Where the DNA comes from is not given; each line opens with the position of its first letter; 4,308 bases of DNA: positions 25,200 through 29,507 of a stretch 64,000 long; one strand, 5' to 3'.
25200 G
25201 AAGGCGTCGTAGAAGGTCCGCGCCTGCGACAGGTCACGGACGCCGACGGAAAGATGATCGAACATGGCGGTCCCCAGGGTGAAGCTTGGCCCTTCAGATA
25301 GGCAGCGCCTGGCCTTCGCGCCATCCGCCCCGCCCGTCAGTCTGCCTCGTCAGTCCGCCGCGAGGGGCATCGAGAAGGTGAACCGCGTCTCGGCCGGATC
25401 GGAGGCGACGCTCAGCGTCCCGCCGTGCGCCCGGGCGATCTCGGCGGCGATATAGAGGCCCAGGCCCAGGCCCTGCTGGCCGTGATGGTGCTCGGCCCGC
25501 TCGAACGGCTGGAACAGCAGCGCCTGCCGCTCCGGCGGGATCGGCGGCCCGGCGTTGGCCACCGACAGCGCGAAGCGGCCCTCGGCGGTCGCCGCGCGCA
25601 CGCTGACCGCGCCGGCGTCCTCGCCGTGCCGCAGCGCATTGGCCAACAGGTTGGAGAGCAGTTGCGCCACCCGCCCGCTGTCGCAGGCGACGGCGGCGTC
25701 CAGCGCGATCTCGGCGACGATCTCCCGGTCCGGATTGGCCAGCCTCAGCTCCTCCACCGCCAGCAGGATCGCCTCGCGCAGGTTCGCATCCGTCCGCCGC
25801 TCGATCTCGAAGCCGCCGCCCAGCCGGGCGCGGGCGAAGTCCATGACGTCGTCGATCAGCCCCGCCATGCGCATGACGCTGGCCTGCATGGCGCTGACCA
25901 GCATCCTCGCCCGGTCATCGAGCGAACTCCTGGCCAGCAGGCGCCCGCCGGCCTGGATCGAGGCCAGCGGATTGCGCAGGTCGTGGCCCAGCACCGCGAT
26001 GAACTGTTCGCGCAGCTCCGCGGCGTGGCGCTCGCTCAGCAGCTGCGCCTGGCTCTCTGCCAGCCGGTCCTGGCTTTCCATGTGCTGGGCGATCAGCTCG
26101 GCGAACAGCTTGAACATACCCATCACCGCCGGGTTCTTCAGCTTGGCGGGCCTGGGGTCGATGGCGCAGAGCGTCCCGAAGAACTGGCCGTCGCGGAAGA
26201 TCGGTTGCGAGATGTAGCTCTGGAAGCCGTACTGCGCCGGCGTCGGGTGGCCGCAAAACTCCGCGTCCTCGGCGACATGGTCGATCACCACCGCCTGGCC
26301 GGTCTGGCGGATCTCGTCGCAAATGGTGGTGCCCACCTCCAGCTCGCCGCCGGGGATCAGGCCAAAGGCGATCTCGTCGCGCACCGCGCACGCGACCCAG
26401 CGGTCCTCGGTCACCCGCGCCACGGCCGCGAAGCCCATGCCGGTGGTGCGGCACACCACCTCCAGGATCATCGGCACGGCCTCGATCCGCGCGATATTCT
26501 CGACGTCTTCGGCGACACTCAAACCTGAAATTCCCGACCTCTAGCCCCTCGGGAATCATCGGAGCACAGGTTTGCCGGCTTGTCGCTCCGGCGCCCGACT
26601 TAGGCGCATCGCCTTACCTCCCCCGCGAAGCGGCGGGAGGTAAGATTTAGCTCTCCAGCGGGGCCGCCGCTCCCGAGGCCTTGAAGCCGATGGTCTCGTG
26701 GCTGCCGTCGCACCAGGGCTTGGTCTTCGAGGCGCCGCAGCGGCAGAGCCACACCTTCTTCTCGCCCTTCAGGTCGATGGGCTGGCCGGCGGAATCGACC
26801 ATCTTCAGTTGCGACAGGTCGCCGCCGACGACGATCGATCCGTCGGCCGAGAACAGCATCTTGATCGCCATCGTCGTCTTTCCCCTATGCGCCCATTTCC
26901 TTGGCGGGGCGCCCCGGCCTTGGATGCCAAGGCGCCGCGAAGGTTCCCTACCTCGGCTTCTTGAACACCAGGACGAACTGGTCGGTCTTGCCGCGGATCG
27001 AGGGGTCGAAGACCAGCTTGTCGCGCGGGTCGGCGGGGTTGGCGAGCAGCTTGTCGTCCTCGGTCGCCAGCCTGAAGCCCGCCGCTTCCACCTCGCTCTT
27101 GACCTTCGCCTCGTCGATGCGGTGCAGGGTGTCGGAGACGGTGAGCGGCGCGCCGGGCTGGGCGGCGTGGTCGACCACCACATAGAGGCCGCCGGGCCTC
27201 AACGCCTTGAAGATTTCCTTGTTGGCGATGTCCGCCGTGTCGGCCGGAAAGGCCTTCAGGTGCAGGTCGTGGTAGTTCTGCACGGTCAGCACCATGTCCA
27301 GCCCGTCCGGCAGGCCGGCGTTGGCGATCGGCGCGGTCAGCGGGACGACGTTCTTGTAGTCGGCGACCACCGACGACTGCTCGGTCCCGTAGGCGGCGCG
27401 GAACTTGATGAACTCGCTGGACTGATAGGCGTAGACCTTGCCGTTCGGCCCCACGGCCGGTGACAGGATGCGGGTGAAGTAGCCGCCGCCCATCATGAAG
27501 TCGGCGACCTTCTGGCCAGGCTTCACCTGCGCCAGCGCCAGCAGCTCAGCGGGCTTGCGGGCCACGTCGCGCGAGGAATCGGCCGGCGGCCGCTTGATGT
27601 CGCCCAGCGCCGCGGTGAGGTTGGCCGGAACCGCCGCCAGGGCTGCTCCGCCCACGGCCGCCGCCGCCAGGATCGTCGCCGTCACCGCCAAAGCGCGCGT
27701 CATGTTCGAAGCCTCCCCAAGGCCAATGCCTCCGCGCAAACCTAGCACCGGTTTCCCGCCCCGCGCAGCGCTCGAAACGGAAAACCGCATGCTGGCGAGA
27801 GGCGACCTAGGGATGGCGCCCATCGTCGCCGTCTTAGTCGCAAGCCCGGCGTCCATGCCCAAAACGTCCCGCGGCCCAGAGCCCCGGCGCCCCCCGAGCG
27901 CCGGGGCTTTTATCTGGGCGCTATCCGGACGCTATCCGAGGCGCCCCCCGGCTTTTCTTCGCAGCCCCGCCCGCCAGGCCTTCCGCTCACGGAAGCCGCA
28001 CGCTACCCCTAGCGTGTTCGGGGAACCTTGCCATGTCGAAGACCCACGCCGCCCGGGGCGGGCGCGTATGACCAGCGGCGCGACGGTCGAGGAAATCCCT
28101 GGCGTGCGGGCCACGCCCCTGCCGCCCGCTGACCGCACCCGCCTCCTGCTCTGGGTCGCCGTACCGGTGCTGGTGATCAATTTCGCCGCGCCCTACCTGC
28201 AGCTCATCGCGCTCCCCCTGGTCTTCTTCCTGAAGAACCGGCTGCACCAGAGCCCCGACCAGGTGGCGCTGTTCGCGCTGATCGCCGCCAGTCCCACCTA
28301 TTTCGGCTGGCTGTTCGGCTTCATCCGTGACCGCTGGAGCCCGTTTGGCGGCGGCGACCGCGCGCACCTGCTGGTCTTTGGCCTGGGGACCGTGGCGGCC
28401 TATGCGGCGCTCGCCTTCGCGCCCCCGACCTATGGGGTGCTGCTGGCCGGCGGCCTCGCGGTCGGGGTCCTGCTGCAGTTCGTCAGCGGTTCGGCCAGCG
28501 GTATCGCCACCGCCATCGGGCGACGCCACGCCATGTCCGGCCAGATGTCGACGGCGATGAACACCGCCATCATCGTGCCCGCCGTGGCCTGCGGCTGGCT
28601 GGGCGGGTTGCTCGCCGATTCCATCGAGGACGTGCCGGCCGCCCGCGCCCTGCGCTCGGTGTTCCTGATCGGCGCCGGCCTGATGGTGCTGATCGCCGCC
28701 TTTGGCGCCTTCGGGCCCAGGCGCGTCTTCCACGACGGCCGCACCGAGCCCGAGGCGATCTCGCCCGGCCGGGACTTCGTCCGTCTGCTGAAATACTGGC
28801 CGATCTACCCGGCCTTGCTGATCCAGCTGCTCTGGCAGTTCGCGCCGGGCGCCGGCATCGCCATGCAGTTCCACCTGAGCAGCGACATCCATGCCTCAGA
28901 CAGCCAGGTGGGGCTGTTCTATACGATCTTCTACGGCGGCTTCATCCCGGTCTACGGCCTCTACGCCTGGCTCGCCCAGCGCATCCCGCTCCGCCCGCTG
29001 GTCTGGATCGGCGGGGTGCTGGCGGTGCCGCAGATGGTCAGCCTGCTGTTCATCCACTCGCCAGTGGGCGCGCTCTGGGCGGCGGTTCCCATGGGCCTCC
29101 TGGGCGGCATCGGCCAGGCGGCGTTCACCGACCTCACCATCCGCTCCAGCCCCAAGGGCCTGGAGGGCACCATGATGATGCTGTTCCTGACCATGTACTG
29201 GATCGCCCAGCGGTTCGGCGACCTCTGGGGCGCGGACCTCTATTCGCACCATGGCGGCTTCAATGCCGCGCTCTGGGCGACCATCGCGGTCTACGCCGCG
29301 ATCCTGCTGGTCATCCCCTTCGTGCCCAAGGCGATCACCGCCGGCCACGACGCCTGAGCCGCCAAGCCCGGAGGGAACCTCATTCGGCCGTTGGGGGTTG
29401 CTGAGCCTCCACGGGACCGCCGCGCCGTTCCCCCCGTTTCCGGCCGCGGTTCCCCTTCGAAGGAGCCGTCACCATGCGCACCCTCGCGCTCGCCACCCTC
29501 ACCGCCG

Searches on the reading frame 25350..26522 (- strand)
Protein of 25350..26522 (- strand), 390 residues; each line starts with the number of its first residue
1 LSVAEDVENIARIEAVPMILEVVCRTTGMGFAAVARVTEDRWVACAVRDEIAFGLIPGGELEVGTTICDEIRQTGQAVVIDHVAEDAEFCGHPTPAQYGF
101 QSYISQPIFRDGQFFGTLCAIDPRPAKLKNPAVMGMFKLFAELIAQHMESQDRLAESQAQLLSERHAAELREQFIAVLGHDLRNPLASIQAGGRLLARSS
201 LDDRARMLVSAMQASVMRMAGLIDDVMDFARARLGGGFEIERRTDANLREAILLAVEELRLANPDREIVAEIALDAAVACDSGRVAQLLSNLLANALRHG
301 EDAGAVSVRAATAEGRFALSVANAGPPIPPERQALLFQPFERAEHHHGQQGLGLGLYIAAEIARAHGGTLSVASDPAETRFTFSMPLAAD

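Call 65: search_protein_families(library=pfam, proteins=[window:25350-26522:-], max_evalue=0.00001)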
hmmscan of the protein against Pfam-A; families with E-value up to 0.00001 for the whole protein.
window:25350-26522:- (390 aa): 5 families
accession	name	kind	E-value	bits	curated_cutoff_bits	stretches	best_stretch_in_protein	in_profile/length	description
PF02518.31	HATPase_c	-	3.2e-24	85.9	26.4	1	281-388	2-110/111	Histidine kinase-, DNA gyrase B-, and HSP90-like ATPase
PF01590.32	GAF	-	1.4e-14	55.2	22.4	1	14-147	4-132/133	GAF domain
PF00512.31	HisKA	-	2.1e-14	53.7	26.9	1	171-233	2-64/66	His Kinase A (phospho-acceptor) domain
PF13185.12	GAF_2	-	3.6e-10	40.6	28.6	1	15-148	7-135/136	GAF domain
PF13581.12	HATPase_c_2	-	1.5e-06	28.6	27.4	1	284-357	31-105/127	Histidine kinase-like ATPase domain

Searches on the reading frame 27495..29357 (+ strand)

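Call 65: search_protein_families(library=pfam, proteins=[window:27495-29357:+], max_evalue=0.00001)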
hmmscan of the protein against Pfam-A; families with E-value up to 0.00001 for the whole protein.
window:27495-29357:+ (620 aa): 1 family
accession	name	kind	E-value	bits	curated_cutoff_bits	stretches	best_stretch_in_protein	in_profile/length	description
PF07690.21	MFS_1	-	2.8e-14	53.2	33.4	1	228-571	7-342/347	Major Facilitator Superfamily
